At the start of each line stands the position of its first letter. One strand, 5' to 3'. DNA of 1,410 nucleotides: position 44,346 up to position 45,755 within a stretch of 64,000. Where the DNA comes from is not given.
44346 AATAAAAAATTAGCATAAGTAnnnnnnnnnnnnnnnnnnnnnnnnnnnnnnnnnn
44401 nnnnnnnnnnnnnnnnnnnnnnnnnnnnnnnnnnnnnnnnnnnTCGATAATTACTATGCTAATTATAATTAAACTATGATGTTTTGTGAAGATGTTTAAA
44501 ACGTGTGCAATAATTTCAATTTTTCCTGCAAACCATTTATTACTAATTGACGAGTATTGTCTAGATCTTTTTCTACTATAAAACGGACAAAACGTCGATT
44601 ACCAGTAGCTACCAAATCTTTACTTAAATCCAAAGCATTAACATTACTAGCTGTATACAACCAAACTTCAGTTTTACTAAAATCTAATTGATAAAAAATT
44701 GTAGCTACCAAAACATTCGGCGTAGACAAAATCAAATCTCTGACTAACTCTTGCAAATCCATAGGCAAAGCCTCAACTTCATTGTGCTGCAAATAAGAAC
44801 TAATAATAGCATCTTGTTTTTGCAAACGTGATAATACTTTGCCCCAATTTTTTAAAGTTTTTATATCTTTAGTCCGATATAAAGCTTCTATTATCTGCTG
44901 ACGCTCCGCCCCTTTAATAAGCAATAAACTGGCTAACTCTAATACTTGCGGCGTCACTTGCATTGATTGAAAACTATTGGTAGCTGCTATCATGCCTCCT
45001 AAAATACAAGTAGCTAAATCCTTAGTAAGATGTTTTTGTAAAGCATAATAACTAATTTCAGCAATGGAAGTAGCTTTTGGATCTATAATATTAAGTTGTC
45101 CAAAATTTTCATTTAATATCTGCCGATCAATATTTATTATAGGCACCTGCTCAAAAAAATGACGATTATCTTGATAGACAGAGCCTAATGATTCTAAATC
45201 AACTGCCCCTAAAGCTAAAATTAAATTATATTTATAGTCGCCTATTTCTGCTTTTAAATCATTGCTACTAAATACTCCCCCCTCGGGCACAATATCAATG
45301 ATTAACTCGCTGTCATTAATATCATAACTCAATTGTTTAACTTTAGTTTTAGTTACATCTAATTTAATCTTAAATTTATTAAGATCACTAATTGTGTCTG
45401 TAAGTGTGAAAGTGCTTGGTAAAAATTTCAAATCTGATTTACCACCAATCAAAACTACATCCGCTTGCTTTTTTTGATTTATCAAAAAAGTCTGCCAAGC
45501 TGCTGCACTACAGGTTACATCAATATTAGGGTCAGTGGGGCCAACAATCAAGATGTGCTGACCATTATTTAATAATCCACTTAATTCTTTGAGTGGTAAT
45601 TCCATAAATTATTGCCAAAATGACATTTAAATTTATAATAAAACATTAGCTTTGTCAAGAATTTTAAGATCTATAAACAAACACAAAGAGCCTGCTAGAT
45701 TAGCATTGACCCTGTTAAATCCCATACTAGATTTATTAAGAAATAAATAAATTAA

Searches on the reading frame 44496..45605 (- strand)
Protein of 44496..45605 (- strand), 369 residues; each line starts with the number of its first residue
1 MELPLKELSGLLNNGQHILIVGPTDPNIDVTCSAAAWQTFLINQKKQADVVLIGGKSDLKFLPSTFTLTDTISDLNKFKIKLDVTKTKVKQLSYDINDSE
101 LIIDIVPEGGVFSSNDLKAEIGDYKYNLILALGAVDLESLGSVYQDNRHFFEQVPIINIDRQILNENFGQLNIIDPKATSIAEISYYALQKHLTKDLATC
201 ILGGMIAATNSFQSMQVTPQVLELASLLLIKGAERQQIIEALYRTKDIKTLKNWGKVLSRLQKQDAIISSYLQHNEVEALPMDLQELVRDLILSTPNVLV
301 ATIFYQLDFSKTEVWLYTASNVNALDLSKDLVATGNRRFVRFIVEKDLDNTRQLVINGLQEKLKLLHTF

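Call 21: search_protein_families(library=ncbifam, proteins=[window:44496-45605:-], max_evalue=0.01)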
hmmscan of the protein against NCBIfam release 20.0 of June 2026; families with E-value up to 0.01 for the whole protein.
window:44496-45605:- (369 aa): 1 family
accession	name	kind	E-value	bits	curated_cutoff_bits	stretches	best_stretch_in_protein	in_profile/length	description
NF053633.1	OlncasPapPhNrnA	equivalog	1.8e-06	27.2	350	1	179-294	135-248/317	bifunctional oligoribonuclease/PAP phosphatase NrnA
